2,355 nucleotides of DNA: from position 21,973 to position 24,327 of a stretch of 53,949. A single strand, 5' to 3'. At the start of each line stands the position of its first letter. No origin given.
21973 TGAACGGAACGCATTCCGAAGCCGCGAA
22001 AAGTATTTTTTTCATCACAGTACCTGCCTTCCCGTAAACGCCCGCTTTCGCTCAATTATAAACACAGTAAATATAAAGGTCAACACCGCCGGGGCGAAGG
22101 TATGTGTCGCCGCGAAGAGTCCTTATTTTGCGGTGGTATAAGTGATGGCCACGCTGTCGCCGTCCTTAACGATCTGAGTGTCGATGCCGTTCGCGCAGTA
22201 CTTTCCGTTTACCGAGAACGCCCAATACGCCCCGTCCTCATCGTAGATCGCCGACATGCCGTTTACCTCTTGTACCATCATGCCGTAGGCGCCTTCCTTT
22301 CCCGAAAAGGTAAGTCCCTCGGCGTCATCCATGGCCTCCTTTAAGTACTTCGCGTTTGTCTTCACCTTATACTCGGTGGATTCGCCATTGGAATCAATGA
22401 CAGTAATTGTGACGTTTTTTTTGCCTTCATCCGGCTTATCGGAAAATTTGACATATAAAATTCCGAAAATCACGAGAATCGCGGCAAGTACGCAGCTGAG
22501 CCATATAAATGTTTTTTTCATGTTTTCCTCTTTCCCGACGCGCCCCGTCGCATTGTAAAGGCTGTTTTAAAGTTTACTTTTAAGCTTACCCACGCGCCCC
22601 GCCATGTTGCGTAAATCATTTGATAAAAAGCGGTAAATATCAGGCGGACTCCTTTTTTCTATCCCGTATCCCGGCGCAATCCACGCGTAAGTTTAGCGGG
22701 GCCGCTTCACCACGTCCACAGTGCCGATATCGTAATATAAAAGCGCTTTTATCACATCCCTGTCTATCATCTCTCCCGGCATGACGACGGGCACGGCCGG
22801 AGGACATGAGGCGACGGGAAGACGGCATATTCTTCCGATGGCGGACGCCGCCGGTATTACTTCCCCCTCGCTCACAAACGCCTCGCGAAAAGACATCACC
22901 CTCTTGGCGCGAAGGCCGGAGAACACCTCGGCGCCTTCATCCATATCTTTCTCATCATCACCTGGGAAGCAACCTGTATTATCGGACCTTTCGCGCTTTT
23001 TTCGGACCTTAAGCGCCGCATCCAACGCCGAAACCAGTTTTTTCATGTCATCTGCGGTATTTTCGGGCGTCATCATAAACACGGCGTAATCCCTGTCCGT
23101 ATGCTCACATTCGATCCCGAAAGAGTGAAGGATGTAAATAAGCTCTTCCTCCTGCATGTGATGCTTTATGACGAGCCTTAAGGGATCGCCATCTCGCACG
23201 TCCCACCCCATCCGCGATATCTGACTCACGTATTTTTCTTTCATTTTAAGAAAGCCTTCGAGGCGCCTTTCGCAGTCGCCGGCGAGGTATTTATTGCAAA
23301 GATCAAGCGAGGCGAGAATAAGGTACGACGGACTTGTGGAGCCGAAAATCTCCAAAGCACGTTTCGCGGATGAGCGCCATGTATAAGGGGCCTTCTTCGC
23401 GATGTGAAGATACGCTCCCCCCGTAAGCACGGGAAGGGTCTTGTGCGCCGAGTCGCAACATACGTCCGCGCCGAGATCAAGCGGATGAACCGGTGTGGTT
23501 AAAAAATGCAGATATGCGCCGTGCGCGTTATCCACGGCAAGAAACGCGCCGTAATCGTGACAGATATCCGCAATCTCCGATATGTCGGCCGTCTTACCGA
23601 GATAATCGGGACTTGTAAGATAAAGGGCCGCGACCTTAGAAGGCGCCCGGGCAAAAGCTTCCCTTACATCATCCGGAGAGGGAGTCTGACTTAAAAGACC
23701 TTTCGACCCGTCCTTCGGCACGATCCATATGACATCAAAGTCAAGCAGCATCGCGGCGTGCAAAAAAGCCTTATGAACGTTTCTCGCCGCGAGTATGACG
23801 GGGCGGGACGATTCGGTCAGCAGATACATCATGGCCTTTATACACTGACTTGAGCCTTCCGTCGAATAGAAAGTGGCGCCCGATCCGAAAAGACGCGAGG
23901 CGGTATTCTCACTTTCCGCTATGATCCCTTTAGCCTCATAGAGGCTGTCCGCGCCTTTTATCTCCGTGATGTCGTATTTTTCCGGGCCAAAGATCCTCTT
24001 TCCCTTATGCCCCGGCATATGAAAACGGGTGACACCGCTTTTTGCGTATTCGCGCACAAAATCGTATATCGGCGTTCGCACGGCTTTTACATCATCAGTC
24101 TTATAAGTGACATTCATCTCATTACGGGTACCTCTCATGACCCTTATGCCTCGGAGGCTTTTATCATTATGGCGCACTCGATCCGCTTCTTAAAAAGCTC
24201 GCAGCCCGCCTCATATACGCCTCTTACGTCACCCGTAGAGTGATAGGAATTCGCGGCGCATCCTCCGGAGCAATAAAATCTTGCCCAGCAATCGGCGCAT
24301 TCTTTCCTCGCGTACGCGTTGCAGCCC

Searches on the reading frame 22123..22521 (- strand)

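Call 70: search_protein_families(library=pfam, proteins=[window:22123-22521:-])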
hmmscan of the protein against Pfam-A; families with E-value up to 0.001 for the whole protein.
window:22123-22521:- (132 aa): 1 family
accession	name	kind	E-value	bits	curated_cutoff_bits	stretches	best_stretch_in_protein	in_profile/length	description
PF14478.12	DUF4430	-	3.4e-10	40.6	23.8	1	58-129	6-71/72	Domain of unknown function (DUF4430)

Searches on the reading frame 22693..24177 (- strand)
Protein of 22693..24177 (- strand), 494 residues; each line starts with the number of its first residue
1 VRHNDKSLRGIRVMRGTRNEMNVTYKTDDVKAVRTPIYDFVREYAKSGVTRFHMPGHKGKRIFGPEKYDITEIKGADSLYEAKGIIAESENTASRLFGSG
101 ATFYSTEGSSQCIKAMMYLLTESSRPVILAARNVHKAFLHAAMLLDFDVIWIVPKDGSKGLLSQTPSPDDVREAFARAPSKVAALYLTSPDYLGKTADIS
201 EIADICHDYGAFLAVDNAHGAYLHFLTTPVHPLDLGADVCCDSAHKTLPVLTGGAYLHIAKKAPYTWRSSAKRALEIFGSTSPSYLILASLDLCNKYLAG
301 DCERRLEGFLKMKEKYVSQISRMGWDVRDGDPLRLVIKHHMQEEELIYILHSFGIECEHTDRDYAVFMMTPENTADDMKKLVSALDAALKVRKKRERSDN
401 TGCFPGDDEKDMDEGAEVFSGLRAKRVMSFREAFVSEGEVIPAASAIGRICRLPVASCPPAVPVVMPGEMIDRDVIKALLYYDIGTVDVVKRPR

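Call 70: search_protein_families(library=pfam, proteins=[window:22693-24177:-])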
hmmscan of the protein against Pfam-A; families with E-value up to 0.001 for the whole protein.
window:22693-24177:- (494 aa): 4 families
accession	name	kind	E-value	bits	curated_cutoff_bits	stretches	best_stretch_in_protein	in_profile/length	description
PF01276.26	OKR_DC_1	-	3.4e-43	148.4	27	1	35-371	1-341/417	Orn/Lys/Arg decarboxylase, major domain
PF01053.26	Cys_Met_Meta_PP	-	8.1e-06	25.1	27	1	173-246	129-198/381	Cys/Met metabolism PLP-dependent enzyme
PF03711.20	OKR_DC_1_C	-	0.00015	22.5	24.2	1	430-475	55-100/132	Orn/Lys/Arg decarboxylase, C-terminal domain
PF00266.25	Aminotran_5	-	0.00022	20.8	21.5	1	167-248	128-203/371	Aminotransferase class-V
